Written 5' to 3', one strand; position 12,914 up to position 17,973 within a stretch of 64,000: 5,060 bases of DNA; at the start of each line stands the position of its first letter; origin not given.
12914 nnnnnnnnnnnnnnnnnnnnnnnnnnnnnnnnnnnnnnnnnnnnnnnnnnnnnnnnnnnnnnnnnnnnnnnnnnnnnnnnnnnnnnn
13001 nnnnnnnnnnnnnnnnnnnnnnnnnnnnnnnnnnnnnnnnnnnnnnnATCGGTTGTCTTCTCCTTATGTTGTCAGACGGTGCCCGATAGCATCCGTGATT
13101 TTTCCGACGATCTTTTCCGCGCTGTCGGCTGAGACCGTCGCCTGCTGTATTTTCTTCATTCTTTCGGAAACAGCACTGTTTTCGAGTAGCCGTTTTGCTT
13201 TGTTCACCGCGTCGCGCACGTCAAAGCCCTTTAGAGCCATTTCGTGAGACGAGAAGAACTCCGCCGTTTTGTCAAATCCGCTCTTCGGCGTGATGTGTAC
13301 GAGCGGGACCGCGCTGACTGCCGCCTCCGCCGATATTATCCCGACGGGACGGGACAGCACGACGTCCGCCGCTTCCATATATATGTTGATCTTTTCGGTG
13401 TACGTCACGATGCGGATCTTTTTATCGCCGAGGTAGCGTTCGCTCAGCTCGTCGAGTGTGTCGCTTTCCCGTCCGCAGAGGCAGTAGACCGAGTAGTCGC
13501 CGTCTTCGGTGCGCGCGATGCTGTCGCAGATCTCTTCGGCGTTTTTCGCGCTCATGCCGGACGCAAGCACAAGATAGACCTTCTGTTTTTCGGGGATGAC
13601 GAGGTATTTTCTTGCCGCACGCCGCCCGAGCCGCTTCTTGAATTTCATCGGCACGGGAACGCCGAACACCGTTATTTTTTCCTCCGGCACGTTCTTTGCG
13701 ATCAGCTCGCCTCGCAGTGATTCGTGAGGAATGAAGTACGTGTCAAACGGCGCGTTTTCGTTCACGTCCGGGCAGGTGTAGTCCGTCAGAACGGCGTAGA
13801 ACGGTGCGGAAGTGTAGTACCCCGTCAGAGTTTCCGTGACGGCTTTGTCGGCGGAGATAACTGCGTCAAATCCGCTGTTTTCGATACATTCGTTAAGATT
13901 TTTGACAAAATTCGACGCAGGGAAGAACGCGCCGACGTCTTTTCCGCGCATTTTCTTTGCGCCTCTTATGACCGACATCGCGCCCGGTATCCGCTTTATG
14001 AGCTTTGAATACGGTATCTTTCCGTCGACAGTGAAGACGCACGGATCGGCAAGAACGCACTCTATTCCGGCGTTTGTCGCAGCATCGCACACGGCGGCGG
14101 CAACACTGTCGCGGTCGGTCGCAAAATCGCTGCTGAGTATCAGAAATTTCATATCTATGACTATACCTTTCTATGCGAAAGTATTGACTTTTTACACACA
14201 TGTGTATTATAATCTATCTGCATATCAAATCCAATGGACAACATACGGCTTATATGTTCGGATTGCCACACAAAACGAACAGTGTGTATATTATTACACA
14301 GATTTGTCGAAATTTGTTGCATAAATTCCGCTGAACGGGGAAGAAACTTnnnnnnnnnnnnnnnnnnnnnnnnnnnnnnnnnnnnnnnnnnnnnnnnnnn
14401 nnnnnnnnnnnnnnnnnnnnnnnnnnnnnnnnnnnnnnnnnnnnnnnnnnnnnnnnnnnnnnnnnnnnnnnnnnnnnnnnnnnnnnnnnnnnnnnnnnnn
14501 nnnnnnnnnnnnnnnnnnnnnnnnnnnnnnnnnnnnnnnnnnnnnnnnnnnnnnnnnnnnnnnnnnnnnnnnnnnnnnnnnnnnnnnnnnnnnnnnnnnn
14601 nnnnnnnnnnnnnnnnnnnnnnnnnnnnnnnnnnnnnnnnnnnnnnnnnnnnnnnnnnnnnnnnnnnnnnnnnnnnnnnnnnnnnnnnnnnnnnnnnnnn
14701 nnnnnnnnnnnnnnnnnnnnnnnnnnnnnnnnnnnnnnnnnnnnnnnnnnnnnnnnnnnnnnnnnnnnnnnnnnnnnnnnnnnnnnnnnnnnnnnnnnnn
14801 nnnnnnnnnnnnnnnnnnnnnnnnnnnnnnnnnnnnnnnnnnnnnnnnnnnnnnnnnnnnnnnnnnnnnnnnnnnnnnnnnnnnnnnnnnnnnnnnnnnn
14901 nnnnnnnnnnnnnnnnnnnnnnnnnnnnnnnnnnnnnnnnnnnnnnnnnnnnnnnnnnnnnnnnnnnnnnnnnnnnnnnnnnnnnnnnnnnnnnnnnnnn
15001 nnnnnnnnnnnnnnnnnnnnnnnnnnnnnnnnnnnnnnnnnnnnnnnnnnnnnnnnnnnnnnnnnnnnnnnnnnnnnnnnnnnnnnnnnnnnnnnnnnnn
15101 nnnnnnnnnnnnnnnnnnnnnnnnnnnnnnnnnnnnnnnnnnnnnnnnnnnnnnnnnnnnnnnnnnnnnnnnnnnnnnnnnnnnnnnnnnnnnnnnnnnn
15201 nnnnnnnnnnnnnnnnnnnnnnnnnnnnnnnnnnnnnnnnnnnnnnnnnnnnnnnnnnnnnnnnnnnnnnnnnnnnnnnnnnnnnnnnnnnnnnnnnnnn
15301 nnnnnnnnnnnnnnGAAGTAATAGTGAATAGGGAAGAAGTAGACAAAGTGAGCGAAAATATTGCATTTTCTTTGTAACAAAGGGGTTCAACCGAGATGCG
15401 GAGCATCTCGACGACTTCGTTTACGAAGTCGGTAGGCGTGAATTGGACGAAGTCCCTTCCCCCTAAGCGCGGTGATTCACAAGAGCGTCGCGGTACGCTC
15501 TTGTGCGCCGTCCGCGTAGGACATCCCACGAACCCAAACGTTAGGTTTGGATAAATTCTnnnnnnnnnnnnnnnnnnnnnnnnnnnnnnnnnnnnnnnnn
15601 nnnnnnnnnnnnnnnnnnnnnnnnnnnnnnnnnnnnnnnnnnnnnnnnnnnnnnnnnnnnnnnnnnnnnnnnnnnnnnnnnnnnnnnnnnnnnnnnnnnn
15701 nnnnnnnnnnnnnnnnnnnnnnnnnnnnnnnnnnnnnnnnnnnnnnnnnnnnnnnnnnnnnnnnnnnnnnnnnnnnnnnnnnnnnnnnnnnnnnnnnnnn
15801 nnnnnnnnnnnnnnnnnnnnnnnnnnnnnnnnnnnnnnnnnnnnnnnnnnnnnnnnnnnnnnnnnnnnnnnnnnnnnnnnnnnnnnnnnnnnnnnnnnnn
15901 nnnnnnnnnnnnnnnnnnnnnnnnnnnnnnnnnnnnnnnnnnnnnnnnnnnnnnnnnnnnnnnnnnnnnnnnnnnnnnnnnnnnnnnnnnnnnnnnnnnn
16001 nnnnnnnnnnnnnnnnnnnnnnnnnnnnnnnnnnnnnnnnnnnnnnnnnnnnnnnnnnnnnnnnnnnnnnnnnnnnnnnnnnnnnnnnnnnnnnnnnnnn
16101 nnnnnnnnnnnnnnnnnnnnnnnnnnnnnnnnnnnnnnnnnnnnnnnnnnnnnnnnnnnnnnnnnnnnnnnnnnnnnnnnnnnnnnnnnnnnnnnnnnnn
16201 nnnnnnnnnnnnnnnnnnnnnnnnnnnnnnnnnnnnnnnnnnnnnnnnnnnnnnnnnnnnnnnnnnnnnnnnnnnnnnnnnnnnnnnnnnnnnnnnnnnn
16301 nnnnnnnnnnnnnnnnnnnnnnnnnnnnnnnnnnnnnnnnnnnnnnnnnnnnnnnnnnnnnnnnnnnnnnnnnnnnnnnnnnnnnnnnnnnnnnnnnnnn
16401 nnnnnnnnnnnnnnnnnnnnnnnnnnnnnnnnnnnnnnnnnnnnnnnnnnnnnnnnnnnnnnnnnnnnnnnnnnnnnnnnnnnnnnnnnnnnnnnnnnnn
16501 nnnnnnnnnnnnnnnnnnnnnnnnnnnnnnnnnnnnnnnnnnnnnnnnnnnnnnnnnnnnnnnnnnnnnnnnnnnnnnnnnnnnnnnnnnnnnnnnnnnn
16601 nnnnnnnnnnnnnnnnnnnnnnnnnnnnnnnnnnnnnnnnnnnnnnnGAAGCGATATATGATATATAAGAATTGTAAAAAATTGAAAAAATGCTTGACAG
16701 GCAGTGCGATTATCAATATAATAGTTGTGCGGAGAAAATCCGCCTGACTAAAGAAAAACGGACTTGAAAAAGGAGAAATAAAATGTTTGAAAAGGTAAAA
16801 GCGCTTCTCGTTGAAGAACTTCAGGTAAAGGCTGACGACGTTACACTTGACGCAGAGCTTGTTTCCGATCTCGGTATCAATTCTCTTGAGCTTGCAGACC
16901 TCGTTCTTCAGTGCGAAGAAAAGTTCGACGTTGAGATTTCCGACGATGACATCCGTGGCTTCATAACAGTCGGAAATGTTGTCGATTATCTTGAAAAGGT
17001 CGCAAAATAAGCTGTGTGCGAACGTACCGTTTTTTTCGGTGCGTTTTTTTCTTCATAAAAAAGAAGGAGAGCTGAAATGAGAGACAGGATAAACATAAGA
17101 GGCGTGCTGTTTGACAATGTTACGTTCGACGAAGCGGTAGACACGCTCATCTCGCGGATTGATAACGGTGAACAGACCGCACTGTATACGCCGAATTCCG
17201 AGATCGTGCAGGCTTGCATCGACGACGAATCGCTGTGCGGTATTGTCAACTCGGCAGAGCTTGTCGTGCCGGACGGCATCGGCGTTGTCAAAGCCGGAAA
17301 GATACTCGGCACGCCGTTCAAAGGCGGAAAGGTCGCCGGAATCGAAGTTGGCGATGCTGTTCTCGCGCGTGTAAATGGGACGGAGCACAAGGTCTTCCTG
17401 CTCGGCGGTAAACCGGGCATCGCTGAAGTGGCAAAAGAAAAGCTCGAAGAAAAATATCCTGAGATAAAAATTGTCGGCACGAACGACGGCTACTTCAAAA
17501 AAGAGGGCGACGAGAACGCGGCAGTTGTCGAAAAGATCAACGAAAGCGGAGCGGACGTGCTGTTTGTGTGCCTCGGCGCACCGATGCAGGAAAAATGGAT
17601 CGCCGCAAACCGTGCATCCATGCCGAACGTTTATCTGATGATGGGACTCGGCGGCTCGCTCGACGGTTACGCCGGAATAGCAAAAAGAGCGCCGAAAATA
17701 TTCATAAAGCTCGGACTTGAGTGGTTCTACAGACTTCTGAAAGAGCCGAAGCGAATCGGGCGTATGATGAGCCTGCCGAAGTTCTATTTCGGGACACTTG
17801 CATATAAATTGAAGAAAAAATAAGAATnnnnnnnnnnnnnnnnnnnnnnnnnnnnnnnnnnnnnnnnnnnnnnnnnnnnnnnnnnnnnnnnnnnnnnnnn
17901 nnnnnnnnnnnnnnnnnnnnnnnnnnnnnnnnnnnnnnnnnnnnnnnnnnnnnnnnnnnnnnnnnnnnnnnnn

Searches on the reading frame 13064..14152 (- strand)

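Call 79: search_protein_families(library=pfam, proteins=[window:13064-14152:-], max_evalue=0.00001)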
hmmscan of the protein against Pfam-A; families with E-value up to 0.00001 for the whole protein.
window:13064-14152:- (362 aa): 1 family
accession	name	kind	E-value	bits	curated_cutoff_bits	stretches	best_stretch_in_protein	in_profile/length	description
PF06925.17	MGDG_synth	-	1.9e-07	31.8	25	1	79-167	74-169/169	Monogalactosyldiacylglycerol (MGDG) synthase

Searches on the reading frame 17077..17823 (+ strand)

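Call 79: search_protein_families(library=pfam, proteins=[window:17077-17823:+], max_evalue=0.00001)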
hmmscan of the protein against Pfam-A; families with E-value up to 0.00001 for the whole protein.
window:17077-17823:+ (248 aa): 1 family
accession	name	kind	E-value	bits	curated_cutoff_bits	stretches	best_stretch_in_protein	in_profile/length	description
PF03808.19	Glyco_tran_WecG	-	3.6e-59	199.8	27.4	1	60-231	1-168/168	Glycosyl transferase WecG/TagA/CpsF family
